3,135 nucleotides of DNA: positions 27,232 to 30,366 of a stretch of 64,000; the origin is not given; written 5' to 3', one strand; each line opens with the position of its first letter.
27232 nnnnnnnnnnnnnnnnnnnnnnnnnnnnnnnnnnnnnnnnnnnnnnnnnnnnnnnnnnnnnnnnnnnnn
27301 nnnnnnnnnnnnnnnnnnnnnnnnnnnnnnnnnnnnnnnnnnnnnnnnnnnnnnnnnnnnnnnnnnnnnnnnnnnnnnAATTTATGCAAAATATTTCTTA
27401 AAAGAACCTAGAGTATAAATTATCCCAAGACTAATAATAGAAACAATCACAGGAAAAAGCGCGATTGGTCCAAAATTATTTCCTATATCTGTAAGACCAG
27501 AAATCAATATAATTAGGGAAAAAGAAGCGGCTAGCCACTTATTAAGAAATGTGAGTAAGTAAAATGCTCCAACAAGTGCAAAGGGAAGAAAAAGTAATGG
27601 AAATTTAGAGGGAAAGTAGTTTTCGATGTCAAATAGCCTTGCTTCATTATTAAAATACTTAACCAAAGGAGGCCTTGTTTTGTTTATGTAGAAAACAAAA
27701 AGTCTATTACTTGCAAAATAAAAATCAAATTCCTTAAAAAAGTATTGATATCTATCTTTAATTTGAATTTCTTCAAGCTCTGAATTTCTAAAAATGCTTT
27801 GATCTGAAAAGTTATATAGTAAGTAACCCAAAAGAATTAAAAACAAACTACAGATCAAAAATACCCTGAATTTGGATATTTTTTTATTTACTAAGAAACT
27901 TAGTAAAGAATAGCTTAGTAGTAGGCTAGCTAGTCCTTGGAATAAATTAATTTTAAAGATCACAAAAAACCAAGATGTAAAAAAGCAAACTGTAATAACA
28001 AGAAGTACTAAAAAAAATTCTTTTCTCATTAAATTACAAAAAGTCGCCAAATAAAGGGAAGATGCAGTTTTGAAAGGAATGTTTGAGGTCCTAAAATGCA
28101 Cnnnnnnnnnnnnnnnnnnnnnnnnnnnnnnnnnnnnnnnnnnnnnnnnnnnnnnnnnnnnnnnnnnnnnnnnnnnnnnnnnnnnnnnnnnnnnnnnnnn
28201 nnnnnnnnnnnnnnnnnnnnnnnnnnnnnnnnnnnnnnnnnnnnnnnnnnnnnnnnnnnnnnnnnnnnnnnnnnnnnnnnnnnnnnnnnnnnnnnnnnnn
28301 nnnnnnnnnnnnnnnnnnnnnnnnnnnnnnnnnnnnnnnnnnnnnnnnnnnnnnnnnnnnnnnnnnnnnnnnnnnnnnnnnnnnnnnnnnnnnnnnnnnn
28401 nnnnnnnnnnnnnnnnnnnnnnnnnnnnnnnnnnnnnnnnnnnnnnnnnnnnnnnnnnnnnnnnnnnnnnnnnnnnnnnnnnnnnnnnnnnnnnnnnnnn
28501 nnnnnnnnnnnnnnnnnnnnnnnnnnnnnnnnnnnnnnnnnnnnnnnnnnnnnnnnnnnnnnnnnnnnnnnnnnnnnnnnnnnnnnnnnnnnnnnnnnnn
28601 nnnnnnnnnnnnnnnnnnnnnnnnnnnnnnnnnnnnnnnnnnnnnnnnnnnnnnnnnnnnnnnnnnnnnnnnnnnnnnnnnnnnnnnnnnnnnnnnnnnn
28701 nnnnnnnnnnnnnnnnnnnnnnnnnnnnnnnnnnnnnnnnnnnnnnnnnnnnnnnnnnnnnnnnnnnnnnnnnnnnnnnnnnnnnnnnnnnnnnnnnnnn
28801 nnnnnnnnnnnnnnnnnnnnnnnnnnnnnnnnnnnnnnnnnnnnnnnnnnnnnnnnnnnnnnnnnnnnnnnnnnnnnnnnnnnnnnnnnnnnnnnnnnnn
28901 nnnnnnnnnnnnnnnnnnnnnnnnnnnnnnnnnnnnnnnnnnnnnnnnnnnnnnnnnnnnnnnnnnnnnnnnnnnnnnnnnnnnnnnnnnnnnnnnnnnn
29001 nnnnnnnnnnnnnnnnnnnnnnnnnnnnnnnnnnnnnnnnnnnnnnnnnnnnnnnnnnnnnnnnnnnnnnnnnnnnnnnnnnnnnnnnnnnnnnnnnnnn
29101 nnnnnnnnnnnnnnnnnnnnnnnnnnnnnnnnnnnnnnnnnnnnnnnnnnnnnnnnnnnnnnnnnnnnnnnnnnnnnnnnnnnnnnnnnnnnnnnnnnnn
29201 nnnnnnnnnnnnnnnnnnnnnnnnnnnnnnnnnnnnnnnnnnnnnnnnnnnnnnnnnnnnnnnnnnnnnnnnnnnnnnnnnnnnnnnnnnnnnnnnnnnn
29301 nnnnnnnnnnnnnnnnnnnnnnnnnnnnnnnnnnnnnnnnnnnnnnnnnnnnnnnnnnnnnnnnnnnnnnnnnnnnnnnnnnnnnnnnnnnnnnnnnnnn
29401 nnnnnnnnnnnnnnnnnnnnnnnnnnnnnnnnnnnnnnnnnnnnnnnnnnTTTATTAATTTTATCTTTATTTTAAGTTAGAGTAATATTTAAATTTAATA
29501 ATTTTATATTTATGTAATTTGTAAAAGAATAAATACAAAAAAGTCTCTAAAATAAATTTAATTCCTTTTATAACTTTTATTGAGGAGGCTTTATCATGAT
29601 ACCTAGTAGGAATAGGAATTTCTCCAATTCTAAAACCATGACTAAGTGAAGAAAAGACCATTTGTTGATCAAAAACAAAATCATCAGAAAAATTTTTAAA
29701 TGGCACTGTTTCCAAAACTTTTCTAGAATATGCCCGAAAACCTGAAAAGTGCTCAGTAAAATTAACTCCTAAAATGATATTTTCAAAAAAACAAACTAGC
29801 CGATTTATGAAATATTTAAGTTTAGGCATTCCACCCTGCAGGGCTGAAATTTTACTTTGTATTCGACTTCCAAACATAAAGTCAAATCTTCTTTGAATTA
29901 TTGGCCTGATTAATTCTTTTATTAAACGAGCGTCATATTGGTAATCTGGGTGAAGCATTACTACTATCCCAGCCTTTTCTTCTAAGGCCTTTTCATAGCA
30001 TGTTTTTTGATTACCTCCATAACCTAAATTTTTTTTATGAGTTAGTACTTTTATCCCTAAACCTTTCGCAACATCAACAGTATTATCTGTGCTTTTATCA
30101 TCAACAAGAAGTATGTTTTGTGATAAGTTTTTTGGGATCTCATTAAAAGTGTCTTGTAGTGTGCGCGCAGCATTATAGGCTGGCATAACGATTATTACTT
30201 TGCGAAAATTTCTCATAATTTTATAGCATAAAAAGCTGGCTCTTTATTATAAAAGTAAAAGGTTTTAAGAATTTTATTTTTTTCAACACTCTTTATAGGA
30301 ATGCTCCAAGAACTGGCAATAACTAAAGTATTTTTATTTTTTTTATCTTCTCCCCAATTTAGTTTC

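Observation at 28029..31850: Adjacent pairs of GT-C transferase and DPM1-like GT2 donor synthase (ArnT/ArnC-style pairs) recur in the cluster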

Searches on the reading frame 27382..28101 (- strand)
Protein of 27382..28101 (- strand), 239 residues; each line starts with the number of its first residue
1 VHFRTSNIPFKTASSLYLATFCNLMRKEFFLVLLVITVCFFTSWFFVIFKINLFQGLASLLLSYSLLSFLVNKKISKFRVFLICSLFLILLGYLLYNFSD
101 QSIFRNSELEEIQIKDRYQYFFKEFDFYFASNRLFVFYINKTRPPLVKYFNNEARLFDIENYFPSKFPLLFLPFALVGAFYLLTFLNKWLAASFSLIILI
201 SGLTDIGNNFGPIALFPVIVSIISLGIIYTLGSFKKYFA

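Call 5: search_protein_families(library=pfam, proteins=[window:27382-28101:-], max_evalue=0.01)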
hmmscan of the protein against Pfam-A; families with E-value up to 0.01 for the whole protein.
window:27382-28101:- (239 aa): 0 families

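Call 11: search_protein_families(library=ncbifam, proteins=[window:27382-28101:-], max_evalue=0.001)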
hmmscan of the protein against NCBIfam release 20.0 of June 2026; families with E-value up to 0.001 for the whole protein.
window:27382-28101:- (239 aa): 0 families

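Call 41: find_homologous_proteins(query=window:27382-28029:-, max_evalue=0.001)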
Query window:27382-28029:- (215 aa): 2 proteins with E <= 0.001 among 1243 candidates.
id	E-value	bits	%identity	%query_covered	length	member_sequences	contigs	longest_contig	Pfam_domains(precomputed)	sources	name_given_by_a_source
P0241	1.6e-128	445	100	100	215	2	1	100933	-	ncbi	-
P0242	2.6e-40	157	44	90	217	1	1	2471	-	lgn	-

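Call 58: search_protein_families(library=pfam, proteins=[window:27382-28029:-], max_evalue=5)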
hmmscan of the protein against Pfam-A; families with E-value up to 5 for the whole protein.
window:27382-28029:- (215 aa): 1 family
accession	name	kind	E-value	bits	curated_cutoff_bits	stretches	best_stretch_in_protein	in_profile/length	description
PF07377.18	DUF1493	-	3.1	8.9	21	1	123-150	54-80/108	Protein of unknown function (DUF1493)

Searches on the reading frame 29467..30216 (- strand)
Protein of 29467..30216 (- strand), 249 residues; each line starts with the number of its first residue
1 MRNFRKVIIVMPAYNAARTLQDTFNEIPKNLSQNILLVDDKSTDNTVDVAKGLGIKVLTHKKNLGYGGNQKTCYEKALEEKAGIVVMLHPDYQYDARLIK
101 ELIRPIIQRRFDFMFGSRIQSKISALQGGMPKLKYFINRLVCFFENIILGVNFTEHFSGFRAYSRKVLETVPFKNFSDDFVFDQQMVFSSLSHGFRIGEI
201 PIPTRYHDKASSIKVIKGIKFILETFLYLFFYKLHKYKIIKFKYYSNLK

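Call 5: search_protein_families(library=pfam, proteins=[window:29467-30216:-], max_evalue=0.01)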
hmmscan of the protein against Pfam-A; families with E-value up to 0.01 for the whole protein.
window:29467-30216:- (249 aa): 1 family
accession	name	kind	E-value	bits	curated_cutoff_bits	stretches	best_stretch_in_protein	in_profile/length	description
PF00535.33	Glycos_transf_2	-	5e-21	75.8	23.3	1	9-170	2-166/168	Glycosyl transferase family 2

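Call 11: search_protein_families(library=ncbifam, proteins=[window:29467-30216:-], max_evalue=0.001)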
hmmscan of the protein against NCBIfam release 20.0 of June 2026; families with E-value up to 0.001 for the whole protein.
window:29467-30216:- (249 aa): 8 families
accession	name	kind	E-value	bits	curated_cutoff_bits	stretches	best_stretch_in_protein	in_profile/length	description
TIGR04182.1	glyco_TIGR04182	equivalog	1.9e-21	76.7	325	1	6-212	1-198/293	S-layer glycoprotein N-glycosyltransferase AglJ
NF058614.1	PPMAGASynPpgS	equivalog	2.9e-19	69.4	370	1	7-227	2-221/226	polyprenyl-phospho-N-acetylgalactosaminyl synthase PpgS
NF041391.1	DPhHxTase_Halo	equivalog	1.4e-12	47.1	375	1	11-213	1-192/213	dolichyl-phosphate hexose transferase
TIGR04283.1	glyco_like_mftF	equivalog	4.6e-09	36.2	182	1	9-122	3-114/221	TIGR04283 family arsenosugar biosynthesis glycosyltransferase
NF047588.1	GlcsyltransPgfSStrep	equivalog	3.9e-08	32.9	500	1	6-171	2-167/308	glycosyltransferase PgfS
NF010496.0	PRK13915.1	equivalog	1.3e-07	31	262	1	4-108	30-144/307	glucosyl-3-phosphoglycerate synthase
NF007482.0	PRK10073.1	equivalog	0.0003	19.9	423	1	3-51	4-54/334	glycosyltransferase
NF047683.1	TeichurnBiosyTuaG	equivalog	0.00031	20.5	400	1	5-115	6-120/252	teichuronic acid biosynthesis protein TuaG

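Call 13: search_solved_structures(query=window:29467-30216:-, max_evalue=0.001)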
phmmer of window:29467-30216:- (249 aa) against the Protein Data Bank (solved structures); distinct sequences matched with E-value up to 0.001: 1.
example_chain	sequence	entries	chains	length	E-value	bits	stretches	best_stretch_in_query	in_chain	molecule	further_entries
5mlz_A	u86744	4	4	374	8.7e-06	28.8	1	5-175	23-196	Dolichol monophosphate mannose synthase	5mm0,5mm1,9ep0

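Call 17: find_related_loci(query=window:29467-30216:-, collection=genome_contigs, flank=10000)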
Query window:29467-30216:- (249 aa) in genome_contigs; peptide patterns used: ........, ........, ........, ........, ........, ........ (x = any residue, [..] = any of these).
600 stretches matched a pattern (row limit reached: there are more); 595 encode a relative of the query (tblastn E <= 1e-3); the best 80 are kept; 80 distinct loci.
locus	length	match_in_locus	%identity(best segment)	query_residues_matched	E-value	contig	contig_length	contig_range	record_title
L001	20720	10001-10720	63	2-241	6e-103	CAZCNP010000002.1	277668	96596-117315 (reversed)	MAG TPA_asm: uncultured Gammaproteobacteria bacterium isolate binchicken_co38_1123 genome assembly, contig: NODE_94_leng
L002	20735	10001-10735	60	1-245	2e-100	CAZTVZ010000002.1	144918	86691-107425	MAG TPA_asm: uncultured Gammaproteobacteria bacterium isolate binchicken_co27_378 genome assembly, contig: NODE_144_leng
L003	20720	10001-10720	58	1-240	1e-98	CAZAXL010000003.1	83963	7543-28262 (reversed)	MAG TPA_asm: uncultured Gammaproteobacteria bacterium isolate SRP062349_co2_103 genome assembly, contig: NODE_179_length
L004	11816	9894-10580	54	7-233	3e-86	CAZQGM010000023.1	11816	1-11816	MAG TPA_asm: uncultured Gammaproteobacteria bacterium isolate SRP107338_co1_310 genome assembly, contig: NODE_6265_lengt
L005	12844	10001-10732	54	6-249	1e-83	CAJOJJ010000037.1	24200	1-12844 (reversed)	uncultured Endomicrobia bacterium isolate Red_deer_4_mag_78 genome assembly, contig: scaffold_9943, whole genome shotgun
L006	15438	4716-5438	50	6-246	7e-83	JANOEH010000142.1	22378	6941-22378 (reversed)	MAG: Candidatus Eisenbacteria bacterium isolate SOY_65_metabat_360 SOY_65_k141_664084, whole genome shotgun sequence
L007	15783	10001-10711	54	5-241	1e-82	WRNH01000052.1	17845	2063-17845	MAG: Endomicrobia bacterium isolate Th196P4bin33 JGI24702J35022_10000983, whole genome shotgun sequence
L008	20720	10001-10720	54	6-245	3e-81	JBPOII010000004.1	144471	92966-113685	MAG: Elusimicrobiota bacterium isolate MAG_1018 c_000000466592, whole genome shotgun sequence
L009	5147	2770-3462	52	6-236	1e-80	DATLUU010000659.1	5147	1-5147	MAG TPA_asm: Verrucomicrobiia bacterium isolate SMAG_U13174 k141_915928, whole genome shotgun sequence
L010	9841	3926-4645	50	6-245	1e-79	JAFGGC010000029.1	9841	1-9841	MAG: Endomicrobiales bacterium isolate Zod_Metabat.1366 k87_8462877, whole genome shotgun sequence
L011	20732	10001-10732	51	1-245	8e-79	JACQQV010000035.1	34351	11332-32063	MAG: Candidatus Omnitrophota bacterium isolate NC_groundwater_1342_Ag_S-0.2um_51_121 S_p2_S4_coassembly_k141_1862042, wh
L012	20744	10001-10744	49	1-248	8e-79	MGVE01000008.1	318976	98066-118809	MAG: Elusimicrobia bacterium RIFOXYA2_FULL_47_53 rifoxya2_full_scaffold_22, whole genome shotgun sequence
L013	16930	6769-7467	49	5-239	7e-79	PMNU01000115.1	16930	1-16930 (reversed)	MAG: Chloroflexi bacterium isolate fen_1019 73.20110600_E2D.3_contig_2887, whole genome shotgun sequence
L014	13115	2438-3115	52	6-233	3e-78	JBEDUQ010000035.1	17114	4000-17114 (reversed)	MAG: Actinomycetota bacterium isolate Bin.002.pasture_P2 k127_1448095, whole genome shotgun sequence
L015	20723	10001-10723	49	7-249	5e-78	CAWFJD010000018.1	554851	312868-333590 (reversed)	MAG: uncultured Chloroflexia bacterium isolate MFD01872.bin.2.254 genome assembly, contig: contig_61247, whole genome sh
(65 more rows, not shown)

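Call 25: search_protein_families(library=pfam, alignment_id=A1, max_evalue=0.001)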
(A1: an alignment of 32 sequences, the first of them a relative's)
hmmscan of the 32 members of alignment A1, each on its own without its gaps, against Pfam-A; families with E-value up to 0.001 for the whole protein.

A. member 1, L001:11382-13004:+ (541 aa): 1 family
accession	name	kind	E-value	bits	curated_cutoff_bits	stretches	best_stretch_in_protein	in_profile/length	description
PF13231.12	PMT_2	-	2.3e-08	34.8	26.1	1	70-230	2-159/160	Dolichyl-phosphate-mannose-protein mannosyltransferase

B. families by the number of members that match (of 32 scanned): 28 families (the first 25 are shown)
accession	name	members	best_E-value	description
PF13231.12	PMT_2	16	3.2e-33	Dolichyl-phosphate-mannose-protein mannosyltransferase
PF07719.23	TPR_2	5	1.3e-32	Tetratricopeptide repeat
PF02366.24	PMT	5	3e-17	Dolichyl-phosphate-mannose-protein mannosyltransferase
PF00515.34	TPR_1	4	7.1e-41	Tetratricopeptide repeat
PF13424.12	TPR_12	4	1.2e-24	Tetratricopeptide repeat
PF13432.12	TPR_16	4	3.3e-23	Tetratricopeptide repeat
PF13414.12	TPR_11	4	1.5e-20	TPR repeat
PF13431.12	TPR_17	4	6.9e-20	Tetratricopeptide repeat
PF13428.12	TPR_14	4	1.4e-19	Tetratricopeptide repeat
PF14559.12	TPR_19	4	3.8e-19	Tetratricopeptide repeat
PF03706.18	LPG_synthase_TM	3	1.6e-51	Lysylphosphatidylglycerol synthase TM region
PF13181.12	TPR_8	3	2.4e-32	Tetratricopeptide repeat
PF13374.12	TPR_10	2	1.4e-19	Tetratricopeptide repeat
PF13176.12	TPR_7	2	2.2e-19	Tetratricopeptide repeat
PF13371.12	TPR_9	2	2.9e-07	Tetratricopeptide repeat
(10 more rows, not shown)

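Call 56: search_solved_structures(query=A3, max_evalue=0.001)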
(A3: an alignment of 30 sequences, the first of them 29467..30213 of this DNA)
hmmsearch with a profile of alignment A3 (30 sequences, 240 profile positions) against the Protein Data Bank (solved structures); distinct sequences matched with E-value up to 0.001: 10.
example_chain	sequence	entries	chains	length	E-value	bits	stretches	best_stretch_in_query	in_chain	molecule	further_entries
5mlz_A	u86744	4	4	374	2.4e-13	53.5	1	2-169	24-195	Dolichol monophosphate mannose synthase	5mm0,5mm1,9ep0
2z87_A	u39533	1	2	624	4.4e-08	36.3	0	5-119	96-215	Chondroitin synthase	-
2z86_A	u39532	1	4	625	4.4e-08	36.3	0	5-119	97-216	Chondroitin synthase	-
9bhc_C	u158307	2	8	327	4.7e-07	32.9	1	1-166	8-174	Undecaprenyl-phosphate 4-deoxy-4-formamido-L-arabinose transferase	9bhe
8vxh_A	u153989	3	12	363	6.2e-07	32.5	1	1-166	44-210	Undecaprenyl-phosphate 4-deoxy-4-formamido-L-arabinose transferase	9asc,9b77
9hwj_A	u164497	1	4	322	1.3e-06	31.5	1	1-171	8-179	Undecaprenyl-phosphate 4-deoxy-4-formamido-L-arabinose transferase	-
5tze_C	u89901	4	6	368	2.2e-06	30.8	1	2-112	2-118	Glycosyl transferase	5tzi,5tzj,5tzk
3bcv_A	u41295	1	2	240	2.4e-06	30.7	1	2-147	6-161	Putative glycosyltransferase protein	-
5tz8_A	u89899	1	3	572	2.8e-06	30.4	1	2-112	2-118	Glycosyl transferase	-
6h1j_A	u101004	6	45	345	0.00014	24.9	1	1-213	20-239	Probable ss-1,3-N-acetylglucosaminyltransferase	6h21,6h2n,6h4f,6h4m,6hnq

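Call 73: predict_structure(alignment_id=A8)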
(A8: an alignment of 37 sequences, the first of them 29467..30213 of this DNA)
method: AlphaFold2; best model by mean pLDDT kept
length: 248 residues; sequences in the alignment: 37
mean_pLDDT: 86.4   pTM: 0.84
mean pLDDT of the five models: 86.4, 85.3, 85.3, 84.2, 84.1
residues with pLDDT >= 90: 139; 70-90: 77; 50-70: 26; < 50: 6
segments of 3 or more residues with pLDDT < 50: 245-248
pLDDT, mean of each block of 10 residues (from residue 1): 84 95 95 97 97 97 94 97 94 89 92 84 61 84 89 87 96 87 91 94 66 69 84 81 49
secondary structure, 60 per line:
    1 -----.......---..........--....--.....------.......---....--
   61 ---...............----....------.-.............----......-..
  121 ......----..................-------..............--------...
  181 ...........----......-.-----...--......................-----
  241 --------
elements in order: E6-12 H16-25 H28-31 E34-38 H45-51 E55-58 H64-78 E83-86 H95-107 E112-117 H119-126 H131-148 E156-163 H164-169 H178-191 E196-201 H214-235

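Call 76: fold_search(model_id=the predicted structure, library=pdb)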
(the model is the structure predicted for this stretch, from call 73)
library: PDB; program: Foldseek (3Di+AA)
matches with E <= 10: 1671; with E <= 0.001: 485
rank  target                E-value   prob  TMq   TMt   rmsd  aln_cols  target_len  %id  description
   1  9bhc_B                1.1e-11  1.00  0.68  0.56   3.4       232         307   17  Salmonella undecaprenyl-phosphate 4-deoxy-4-formamido-L-arabinose transferase (ArnC) (released 2025-02-12)
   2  9nyc_A                1.7e-11  1.00  0.69  0.55   3.1       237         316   18  Cryo-EM structure of the glycosyltransferase GtrB in the substrate-bound state (released 2025-12-17)
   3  5mlz                  2.8e-11  1.00  0.68  0.49   4.4       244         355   22  Dolichyl phosphate mannose synthase in complex with GDP and Mg2+ (released 2017-08-09)
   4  9nyf_A                2.8e-11  1.00  0.66  0.55   3.5       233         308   19  Cryo-EM structure of the glycosyltransferase GtrB (tetramer volume) (released 2025-12-17)
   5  9nyd_A                3.1e-11  1.00  0.70  0.57   3.2       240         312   18  Cryo-EM structure of the glycosyltransferase GtrB in the pre-catalysis and product-bound state (released 2025-12-17)
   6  9bhc_A                4.7e-11  1.00  0.70  0.57   3.1       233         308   18  Salmonella undecaprenyl-phosphate 4-deoxy-4-formamido-L-arabinose transferase (ArnC) (released 2025-02-12)
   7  4ddz                  6.0e-11  1.00  0.69  0.63   3.5       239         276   17  Crystal structure of glucosyl-3-phosphoglycerate synthase from Mycobacterium tuberculosis (released 2012-06-06)
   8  9nyd_B                1.2e-10  1.00  0.71  0.59   3.9       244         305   18  Cryo-EM structure of the glycosyltransferase GtrB in the pre-catalysis and product-bound state (released 2025-12-17)
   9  9asc_A                1.3e-10  1.00  0.70  0.56   3.5       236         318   18  Cryo-EM Structure of the Glycosyltransferase ArnC from Salmonella enterica in the UDP-bound State Determined on Talos  (released 2025-02-05)
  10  9nyd_C                1.3e-10  1.00  0.70  0.57   3.4       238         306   17  Cryo-EM structure of the glycosyltransferase GtrB in the pre-catalysis and product-bound state (released 2025-12-17)
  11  9ep0                  1.4e-10  1.00  0.69  0.51   3.9       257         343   21  Dolichyl phosphate mannose synthase in complex with donor (GDP-Man) and traces of acceptor (Dol55P) and product (Dol55P- (released 2025-10-01)
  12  7p8g                  1.4e-10  1.00  0.69  0.58   3.6       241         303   16  Crystal structure of Mycobacterium hassiacum glucosyl-3-phosphoglycerate synthase at pH 5.5 - apo form (released 2023-01-25)
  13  5jt0                  2.9e-10  1.00  0.68  0.61   3.9       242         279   16  Crystal structure of glucosyl-3-phosphoglycerate synthase from Mycobacterium tuberculosis in complex with Mn2+, uridine- (released 2017-05-24)
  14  7pdo                  3.3e-10  1.00  0.63  0.52   6.3       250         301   16  Crystal structure of Mycobacterium hassiacum glucosyl-3-phosphoglycerate synthase at pH 5.5 in complex with UDP (released 2023-02-15)
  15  8vxh_A                3.5e-10  1.00  0.70  0.57   3.1       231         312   17  Cryo-EM Structure of the Glycosyltransferase ArnC from Salmonella enterica in the Apo State Determined on Talos Arctic (released 2025-02-05)
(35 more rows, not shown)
